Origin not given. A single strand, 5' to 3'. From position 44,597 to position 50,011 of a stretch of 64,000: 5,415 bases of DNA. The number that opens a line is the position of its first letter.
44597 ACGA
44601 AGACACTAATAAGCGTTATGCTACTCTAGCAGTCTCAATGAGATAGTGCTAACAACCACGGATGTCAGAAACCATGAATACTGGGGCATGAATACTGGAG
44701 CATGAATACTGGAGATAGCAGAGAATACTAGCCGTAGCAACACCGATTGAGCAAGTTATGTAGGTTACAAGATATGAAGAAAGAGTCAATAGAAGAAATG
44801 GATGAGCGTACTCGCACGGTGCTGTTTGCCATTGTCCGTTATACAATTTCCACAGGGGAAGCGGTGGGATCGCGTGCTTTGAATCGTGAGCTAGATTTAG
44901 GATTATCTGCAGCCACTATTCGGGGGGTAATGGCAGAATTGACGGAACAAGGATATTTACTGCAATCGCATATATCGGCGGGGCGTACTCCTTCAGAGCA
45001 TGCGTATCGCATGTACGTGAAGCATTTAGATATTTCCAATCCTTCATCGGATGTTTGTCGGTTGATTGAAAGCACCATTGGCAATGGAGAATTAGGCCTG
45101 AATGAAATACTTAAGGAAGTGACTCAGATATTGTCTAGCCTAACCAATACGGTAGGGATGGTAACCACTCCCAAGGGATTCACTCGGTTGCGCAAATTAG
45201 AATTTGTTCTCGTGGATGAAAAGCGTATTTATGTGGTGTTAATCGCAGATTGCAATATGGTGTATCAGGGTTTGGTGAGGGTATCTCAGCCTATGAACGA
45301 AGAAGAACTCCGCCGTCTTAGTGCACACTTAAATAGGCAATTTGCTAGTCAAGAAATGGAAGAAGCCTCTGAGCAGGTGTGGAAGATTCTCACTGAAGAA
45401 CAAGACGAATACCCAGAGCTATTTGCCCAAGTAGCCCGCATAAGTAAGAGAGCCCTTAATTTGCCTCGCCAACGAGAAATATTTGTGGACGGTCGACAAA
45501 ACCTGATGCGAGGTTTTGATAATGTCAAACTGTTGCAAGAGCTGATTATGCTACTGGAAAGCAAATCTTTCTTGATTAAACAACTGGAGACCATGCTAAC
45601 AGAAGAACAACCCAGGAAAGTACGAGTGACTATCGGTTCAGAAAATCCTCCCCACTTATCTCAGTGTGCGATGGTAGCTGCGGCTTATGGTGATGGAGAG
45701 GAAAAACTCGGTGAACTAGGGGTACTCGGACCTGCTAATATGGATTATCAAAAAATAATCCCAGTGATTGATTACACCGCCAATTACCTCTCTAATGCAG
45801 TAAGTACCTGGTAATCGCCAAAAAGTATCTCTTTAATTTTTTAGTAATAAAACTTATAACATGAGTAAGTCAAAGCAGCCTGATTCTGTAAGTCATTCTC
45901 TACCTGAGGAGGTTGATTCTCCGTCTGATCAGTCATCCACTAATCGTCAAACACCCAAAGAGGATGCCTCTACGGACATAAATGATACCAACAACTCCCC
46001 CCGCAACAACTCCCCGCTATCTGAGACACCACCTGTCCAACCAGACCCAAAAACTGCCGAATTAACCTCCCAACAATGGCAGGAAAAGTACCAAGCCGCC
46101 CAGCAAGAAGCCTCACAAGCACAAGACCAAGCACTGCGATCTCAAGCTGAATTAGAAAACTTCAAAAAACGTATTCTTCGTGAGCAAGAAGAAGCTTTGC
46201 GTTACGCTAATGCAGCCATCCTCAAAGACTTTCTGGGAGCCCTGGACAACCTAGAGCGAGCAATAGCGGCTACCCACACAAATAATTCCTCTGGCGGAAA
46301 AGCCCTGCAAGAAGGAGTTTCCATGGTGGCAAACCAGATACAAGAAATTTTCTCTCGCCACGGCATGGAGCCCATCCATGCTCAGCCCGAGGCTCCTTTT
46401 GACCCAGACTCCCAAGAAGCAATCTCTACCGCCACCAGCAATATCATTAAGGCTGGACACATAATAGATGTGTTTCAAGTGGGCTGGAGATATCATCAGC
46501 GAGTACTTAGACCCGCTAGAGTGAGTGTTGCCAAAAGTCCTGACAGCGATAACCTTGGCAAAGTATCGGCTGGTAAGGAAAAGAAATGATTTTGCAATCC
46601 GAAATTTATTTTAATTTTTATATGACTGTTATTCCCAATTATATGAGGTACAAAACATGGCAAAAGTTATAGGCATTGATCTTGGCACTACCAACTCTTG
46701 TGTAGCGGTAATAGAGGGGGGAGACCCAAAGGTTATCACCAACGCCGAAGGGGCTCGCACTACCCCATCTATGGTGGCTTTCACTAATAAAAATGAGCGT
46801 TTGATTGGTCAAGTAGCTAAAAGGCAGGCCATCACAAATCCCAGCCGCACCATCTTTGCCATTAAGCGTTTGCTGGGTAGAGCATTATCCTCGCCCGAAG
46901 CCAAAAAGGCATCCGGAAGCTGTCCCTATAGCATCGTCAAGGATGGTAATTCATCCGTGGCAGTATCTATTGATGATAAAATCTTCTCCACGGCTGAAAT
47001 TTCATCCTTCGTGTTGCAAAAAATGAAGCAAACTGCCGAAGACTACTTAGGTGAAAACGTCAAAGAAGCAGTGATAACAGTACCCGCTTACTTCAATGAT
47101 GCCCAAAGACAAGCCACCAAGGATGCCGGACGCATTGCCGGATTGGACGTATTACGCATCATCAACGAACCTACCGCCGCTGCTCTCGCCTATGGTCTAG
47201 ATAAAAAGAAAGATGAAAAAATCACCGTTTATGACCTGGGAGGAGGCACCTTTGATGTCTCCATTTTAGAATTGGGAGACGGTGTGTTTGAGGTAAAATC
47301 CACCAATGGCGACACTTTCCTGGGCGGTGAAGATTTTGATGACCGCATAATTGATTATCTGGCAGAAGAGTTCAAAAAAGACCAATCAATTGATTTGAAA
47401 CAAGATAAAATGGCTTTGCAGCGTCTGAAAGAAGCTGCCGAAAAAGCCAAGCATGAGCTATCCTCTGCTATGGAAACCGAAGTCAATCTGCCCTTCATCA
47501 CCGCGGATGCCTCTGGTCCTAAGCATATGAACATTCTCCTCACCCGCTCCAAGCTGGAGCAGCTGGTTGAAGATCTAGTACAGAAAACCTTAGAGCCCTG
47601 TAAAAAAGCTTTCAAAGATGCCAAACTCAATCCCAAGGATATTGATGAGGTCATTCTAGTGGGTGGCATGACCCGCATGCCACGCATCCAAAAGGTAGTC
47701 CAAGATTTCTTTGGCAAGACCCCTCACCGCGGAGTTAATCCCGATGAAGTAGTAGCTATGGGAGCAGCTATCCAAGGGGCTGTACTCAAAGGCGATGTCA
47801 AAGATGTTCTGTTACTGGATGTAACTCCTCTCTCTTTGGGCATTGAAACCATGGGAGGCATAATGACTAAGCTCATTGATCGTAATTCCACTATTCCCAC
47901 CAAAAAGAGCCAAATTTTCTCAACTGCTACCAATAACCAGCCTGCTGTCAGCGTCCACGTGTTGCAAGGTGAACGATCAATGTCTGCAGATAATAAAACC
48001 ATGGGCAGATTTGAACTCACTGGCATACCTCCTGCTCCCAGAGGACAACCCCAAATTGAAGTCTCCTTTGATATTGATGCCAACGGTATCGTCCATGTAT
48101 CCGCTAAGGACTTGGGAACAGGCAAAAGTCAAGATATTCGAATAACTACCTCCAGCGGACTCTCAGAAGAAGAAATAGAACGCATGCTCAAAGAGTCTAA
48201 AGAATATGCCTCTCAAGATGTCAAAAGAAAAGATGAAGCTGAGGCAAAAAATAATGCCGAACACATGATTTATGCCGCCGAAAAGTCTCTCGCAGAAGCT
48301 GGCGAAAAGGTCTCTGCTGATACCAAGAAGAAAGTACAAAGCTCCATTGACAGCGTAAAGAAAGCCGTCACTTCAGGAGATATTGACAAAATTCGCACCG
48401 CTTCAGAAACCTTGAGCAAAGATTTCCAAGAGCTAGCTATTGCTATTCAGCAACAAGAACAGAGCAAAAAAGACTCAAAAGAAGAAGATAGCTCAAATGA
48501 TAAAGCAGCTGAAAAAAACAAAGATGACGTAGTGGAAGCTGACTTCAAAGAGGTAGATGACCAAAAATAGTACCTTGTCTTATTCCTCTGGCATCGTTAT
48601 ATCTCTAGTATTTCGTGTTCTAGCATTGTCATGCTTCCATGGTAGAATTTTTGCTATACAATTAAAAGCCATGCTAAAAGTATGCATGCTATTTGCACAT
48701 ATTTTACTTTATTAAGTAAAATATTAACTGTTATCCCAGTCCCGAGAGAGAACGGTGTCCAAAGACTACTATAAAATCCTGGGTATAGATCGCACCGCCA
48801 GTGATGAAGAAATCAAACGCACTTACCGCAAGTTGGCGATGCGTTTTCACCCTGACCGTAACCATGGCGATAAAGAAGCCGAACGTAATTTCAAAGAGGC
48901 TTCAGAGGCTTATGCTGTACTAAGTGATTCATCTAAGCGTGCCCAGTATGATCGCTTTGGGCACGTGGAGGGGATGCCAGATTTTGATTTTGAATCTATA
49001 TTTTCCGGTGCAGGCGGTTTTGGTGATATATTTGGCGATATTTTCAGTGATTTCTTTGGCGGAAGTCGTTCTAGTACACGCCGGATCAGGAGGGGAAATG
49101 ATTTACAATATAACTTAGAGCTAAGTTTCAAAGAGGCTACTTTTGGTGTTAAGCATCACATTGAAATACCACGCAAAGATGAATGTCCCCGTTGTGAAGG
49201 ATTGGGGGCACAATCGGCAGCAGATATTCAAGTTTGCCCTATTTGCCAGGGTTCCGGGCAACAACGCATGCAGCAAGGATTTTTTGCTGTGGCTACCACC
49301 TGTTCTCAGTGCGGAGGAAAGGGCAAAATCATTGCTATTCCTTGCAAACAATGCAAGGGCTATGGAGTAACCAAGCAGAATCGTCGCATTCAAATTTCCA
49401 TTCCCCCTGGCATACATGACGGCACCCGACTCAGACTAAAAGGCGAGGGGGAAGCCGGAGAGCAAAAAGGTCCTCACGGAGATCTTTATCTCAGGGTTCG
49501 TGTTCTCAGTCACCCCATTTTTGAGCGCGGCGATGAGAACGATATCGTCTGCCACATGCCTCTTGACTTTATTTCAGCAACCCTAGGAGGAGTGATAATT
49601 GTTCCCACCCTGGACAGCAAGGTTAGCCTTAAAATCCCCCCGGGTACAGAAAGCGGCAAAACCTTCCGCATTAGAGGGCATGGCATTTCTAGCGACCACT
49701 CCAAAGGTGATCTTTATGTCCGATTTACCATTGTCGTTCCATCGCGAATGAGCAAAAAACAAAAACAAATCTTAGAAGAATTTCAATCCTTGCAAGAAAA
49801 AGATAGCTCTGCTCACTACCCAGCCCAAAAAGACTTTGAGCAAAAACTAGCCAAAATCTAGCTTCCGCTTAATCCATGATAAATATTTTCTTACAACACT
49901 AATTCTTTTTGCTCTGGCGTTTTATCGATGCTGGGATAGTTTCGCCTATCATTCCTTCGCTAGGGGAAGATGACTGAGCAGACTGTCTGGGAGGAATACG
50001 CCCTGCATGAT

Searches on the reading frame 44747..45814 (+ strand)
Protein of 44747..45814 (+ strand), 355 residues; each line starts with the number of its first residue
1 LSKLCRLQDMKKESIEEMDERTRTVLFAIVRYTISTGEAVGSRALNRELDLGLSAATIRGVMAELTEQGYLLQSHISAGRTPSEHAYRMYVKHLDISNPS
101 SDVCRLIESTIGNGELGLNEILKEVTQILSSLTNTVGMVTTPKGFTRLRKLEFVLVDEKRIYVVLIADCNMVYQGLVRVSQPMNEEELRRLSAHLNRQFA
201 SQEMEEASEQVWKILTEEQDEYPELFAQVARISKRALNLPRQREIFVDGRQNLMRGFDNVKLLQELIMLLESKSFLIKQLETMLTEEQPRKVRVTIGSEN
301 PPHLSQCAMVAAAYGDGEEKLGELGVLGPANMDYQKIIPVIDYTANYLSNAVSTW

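Call 38: search_protein_families(library=pfam, proteins=[window:44747-45814:+])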
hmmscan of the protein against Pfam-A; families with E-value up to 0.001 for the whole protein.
window:44747-45814:+ (355 aa): 1 family
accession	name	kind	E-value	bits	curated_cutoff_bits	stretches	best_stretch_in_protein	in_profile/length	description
PF01628.27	HrcA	-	7.5e-49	167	22.2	1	120-338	2-215/215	HrcA protein C terminal domain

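Call 51: find_related_loci(query=window:44747-45814:+, collection=genome_contigs, flank=1000)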
Query window:44747-45814:+ (355 aa) in genome_contigs; peptide patterns used: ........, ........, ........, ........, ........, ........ (x = any residue, [..] = any of these).
83 stretches matched a pattern; 1 encode a relative of the query (tblastn E <= 1e-3); 1 distinct loci.
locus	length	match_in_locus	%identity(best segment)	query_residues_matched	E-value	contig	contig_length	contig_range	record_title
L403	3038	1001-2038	69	9-354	9e-162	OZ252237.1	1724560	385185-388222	MAG: bacterium isolate 043dd8a8-dcc0-4bcd-bd54-7675b0ac1fb7 genome assembly, chromosome: 1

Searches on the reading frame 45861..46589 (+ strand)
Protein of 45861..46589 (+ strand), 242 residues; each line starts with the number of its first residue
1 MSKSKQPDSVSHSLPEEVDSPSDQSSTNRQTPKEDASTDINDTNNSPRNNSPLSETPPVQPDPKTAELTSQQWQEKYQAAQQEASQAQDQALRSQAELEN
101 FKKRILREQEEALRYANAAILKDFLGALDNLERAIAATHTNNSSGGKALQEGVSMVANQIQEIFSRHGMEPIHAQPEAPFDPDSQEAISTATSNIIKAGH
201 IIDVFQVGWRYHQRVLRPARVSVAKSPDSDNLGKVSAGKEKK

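Call 17: find_encoding_contigs(protein=window:45861-46589:+, flank=10000, max_places=6)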
Protein window:45861-46589:+ (242 aa): no gene with exactly this product is on record in the collection.

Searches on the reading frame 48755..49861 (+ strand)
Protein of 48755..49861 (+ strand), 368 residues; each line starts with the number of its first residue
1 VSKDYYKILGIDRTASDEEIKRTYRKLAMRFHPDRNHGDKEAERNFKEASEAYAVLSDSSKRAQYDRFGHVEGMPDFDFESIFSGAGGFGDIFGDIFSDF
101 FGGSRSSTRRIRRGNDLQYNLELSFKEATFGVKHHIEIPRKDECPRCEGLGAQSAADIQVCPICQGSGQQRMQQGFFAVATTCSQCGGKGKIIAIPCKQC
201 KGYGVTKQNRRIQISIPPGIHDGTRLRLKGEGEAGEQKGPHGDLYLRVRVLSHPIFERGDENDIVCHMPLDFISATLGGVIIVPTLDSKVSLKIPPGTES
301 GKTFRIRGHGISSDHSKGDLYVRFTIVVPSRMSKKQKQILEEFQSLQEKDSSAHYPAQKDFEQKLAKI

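Call 38: search_protein_families(library=pfam, proteins=[window:48755-49861:+])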
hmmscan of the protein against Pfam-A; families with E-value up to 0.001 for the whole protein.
window:48755-49861:+ (368 aa): 3 families
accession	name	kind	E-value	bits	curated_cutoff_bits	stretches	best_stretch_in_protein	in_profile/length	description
PF01556.23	DnaJ_C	-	3e-46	157.6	26.6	1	117-329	1-152/152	DnaJ C terminal domain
PF00226.36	DnaJ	-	9.9e-27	93.3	27.8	1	4-66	1-63/63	DnaJ domain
PF00684.25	DnaJ_CXXCXGXG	-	1.7e-14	54.3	32.7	1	144-203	1-64/65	DnaJ central domain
